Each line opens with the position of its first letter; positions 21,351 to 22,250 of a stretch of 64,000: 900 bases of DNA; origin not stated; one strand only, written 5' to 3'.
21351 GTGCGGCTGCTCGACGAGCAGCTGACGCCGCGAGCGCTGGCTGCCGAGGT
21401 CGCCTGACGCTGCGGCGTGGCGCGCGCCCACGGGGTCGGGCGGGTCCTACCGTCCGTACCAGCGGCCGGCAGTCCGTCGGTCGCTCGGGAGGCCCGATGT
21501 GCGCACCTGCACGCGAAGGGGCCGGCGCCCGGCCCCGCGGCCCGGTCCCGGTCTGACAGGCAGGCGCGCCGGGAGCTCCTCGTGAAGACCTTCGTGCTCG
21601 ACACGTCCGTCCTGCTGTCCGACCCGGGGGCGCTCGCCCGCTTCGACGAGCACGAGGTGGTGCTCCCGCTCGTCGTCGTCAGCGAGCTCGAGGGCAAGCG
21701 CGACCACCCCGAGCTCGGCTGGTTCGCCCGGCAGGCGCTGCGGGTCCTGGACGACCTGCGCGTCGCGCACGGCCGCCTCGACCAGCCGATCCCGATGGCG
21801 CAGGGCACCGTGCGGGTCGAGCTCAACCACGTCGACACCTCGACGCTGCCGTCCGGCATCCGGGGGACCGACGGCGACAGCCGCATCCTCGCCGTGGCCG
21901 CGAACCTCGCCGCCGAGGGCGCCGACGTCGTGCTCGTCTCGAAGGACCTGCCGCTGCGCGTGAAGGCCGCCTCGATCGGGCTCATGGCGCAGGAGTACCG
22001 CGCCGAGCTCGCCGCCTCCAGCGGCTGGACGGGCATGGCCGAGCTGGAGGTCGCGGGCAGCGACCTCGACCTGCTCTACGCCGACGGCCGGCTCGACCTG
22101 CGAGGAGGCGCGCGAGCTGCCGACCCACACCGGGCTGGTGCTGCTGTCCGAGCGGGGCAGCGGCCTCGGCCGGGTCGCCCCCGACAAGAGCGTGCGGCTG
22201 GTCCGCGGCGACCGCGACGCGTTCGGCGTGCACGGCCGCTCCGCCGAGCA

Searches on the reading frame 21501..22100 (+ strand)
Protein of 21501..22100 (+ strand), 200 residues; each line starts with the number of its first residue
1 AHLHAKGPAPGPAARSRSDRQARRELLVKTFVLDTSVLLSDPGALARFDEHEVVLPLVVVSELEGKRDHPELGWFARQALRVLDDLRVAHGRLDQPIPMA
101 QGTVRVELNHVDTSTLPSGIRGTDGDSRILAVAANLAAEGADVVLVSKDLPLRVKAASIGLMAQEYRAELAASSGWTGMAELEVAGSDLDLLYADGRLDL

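Call 79: search_protein_families(library=pfam, proteins=[window:21501-22100:+], max_evalue=0.001)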
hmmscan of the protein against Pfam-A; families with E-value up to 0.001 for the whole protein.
window:21501-22100:+ (200 aa): 1 family
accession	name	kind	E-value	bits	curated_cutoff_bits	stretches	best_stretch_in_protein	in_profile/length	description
PF13638.12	PIN_4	-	1.7e-24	87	21.9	1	31-167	1-132/132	PIN domain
